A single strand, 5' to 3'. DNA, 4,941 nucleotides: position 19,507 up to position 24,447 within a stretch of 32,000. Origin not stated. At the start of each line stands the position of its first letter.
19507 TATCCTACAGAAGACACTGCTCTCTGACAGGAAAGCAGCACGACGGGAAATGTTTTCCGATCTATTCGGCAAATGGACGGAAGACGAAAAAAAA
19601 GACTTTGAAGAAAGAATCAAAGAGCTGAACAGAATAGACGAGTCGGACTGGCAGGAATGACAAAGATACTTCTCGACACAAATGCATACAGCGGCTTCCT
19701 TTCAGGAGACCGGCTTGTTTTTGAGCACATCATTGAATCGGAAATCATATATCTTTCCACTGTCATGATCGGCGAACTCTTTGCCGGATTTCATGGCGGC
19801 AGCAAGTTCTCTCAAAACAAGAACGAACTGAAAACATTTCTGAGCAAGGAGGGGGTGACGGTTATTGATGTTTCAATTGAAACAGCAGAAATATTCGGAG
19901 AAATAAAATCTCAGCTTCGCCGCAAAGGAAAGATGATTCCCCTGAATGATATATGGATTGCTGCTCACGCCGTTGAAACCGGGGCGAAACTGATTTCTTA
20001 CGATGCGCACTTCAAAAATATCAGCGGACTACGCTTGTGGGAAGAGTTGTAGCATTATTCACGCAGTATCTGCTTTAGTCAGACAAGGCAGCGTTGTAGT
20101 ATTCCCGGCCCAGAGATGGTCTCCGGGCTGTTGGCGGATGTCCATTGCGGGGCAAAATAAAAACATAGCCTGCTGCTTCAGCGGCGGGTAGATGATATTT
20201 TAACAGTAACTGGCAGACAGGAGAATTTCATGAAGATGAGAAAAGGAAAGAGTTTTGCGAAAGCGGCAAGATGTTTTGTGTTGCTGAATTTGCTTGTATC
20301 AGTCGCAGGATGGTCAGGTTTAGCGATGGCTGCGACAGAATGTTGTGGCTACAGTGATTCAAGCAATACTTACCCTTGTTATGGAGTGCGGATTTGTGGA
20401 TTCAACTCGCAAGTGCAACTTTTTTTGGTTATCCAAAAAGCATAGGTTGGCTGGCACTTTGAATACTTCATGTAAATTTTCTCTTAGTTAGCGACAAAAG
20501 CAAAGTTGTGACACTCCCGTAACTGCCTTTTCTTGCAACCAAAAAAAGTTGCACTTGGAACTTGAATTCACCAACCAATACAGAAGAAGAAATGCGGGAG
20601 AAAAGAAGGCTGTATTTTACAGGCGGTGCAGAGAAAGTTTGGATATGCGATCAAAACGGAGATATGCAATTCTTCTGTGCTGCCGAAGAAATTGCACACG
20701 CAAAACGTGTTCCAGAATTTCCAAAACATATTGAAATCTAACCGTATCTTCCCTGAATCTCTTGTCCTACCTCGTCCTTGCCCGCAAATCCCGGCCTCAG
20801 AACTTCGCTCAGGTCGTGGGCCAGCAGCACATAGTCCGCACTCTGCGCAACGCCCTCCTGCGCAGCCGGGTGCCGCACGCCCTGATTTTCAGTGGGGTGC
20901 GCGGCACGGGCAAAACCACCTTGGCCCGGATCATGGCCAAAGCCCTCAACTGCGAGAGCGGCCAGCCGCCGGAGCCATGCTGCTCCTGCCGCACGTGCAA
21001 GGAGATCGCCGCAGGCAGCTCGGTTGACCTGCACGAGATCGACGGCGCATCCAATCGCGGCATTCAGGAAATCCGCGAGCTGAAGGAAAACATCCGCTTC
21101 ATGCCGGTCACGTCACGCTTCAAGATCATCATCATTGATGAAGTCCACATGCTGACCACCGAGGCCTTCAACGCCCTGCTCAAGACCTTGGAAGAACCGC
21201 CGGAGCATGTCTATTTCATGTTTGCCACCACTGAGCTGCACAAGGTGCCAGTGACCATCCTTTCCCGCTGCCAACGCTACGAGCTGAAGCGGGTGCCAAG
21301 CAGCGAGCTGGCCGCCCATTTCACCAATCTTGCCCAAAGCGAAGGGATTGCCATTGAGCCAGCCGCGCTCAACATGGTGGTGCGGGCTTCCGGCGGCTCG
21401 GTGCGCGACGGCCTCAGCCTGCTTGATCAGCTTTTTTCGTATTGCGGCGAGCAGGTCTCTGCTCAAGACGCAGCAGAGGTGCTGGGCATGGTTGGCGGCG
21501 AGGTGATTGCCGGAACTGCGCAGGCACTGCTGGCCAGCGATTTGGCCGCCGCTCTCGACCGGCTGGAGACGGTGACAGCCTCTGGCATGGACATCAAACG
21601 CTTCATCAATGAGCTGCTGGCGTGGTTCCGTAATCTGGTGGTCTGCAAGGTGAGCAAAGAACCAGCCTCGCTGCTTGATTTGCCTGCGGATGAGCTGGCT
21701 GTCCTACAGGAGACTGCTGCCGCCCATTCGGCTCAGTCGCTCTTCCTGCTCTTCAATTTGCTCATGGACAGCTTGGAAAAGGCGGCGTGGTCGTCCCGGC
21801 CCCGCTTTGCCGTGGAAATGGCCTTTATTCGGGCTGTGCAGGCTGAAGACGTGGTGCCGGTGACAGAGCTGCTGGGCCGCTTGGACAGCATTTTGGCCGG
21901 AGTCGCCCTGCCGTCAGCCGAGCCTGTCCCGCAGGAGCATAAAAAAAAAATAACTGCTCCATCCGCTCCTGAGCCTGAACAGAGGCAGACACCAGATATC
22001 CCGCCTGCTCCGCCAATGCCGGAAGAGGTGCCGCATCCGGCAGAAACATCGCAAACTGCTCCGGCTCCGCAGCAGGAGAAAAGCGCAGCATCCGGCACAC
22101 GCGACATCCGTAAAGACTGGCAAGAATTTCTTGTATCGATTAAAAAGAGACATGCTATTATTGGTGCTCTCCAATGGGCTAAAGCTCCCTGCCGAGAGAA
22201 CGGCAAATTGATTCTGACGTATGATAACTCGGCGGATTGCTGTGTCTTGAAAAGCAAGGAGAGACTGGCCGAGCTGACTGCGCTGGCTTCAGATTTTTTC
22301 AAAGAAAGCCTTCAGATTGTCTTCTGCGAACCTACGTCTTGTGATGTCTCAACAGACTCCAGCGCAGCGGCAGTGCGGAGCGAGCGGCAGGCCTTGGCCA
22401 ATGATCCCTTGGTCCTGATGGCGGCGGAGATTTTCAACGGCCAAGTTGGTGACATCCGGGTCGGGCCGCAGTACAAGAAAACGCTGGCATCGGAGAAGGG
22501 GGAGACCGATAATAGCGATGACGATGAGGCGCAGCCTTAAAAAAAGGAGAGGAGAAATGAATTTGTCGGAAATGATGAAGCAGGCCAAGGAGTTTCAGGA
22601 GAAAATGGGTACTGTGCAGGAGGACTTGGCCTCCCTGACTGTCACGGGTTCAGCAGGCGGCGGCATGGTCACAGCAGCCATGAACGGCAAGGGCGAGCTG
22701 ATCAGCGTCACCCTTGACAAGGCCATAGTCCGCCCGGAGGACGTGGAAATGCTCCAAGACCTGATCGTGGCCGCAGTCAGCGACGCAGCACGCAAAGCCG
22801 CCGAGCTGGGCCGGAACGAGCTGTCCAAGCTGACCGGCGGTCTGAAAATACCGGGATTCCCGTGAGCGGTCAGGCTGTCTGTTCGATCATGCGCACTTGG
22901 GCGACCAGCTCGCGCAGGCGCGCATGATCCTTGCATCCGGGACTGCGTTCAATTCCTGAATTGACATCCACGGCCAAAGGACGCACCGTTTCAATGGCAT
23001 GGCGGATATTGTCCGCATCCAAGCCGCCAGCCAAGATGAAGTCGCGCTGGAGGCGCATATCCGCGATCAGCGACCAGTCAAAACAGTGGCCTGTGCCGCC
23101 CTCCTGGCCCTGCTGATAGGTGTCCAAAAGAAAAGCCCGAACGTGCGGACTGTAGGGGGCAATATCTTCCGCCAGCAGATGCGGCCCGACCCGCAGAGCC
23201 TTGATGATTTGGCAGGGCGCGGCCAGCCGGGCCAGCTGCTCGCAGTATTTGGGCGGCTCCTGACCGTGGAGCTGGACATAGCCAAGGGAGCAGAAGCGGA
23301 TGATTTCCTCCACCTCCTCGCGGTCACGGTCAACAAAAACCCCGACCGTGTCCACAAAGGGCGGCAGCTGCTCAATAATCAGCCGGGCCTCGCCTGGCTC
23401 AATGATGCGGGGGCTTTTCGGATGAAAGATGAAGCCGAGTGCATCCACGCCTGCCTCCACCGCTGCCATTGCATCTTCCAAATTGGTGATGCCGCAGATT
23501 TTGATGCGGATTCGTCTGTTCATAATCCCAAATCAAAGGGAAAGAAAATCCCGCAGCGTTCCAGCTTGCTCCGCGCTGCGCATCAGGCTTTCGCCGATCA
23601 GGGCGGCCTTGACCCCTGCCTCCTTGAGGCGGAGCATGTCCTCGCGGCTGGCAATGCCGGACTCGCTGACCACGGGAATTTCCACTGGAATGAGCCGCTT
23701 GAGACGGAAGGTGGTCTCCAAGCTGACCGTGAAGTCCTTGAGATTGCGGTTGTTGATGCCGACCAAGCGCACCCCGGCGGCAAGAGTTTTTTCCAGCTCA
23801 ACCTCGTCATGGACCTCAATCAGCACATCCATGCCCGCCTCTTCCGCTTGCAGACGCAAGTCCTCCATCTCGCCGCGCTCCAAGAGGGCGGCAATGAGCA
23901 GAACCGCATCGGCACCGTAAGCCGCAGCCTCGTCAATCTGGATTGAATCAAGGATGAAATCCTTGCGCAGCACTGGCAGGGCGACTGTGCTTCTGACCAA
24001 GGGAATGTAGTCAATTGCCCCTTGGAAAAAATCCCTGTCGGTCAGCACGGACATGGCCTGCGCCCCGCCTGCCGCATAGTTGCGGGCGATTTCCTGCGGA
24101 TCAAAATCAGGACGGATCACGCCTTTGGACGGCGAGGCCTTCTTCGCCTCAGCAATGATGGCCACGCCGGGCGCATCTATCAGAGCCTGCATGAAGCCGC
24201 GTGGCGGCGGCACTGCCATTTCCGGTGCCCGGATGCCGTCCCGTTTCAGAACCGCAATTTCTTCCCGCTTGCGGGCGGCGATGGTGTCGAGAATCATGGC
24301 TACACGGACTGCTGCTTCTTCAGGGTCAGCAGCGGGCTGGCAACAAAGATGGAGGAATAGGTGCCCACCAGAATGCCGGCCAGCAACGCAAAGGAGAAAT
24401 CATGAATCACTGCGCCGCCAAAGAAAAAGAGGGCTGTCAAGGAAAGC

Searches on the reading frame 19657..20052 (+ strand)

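Call 70: search_protein_families(library=pfam, proteins=[window:19657-20052:+], max_evalue=0.001)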
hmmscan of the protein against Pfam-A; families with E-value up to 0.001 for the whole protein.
window:19657-20052:+ (131 aa): 1 family
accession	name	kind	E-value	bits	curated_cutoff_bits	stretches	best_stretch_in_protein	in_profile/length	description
PF01850.27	PIN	-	2.3e-15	57.7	23.6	1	4-123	1-118/120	PIN domain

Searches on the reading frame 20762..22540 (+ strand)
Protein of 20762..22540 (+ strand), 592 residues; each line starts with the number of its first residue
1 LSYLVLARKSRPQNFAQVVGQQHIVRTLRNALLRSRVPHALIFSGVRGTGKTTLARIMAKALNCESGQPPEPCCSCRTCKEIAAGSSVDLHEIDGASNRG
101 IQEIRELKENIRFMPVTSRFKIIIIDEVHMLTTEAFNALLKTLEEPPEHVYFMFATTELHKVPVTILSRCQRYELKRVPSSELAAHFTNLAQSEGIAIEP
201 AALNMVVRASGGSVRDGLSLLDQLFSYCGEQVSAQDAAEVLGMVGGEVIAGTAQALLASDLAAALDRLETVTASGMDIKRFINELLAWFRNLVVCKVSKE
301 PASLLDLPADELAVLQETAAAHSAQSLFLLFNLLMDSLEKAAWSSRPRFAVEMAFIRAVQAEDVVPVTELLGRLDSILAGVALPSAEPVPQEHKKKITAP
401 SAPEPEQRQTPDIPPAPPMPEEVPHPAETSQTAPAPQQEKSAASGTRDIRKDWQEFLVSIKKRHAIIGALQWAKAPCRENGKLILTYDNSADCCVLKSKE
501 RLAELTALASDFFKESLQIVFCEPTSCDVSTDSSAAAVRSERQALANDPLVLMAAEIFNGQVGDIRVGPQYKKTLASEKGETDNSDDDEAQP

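Call 68: search_protein_families(library=pfam, proteins=[window:20762-22540:+], max_evalue=0.00001)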
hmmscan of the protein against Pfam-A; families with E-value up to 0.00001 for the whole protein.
window:20762-22540:+ (592 aa): 7 families
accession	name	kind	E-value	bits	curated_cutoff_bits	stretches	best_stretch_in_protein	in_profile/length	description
PF13177.12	DNA_pol3_delta2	-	1.8e-44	152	27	1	20-177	1-159/161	DNA polymerase III, delta subunit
PF12169.13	DNA_pol3_gamma3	-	1.9e-22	80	24.4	1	232-372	1-141/143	DNA polymerase III subunits gamma and tau domain III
PF00004.35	AAA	-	1.3e-12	48.7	21.2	1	41-173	1-126/131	ATPase family associated with various cellular activities (AAA)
PF22608.2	DNAX_ATPase_lid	-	2e-12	47.2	27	1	184-229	3-48/49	DNA polymerase III clamp loader subunit, ATPase lid domain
PF13401.12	AAA_22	-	1.4e-06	29.1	27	1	41-144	8-109/130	AAA domain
PF05496.18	RuvB_N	-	2.5e-06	27.8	27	0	11-66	2-61/159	Holliday junction DNA helicase RuvB P-loop domain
PF07728.20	AAA_5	-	3.9e-06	27.4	22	0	41-146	2-93/139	AAA domain (dynein-related subfamily)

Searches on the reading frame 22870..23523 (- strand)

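Call 68: search_protein_families(library=pfam, proteins=[window:22870-23523:-], max_evalue=0.00001)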
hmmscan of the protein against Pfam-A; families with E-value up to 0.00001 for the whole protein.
window:22870-23523:- (217 aa): 1 family
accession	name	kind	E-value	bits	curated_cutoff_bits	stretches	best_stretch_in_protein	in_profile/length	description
PF00697.28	PRAI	-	3e-49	167.8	22.7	1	7-208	1-192/193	N-(5'phosphoribosyl)anthranilate (PRA) isomerase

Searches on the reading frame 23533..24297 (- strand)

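Call 68: search_protein_families(library=pfam, proteins=[window:23533-24297:-], max_evalue=0.00001)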
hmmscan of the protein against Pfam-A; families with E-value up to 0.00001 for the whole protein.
window:23533-24297:- (254 aa): 1 family
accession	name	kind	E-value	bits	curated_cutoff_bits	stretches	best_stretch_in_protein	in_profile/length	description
PF00218.27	IGPS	-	9.1e-85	284.3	27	1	3-249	1-252/254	Indole-3-glycerol phosphate synthase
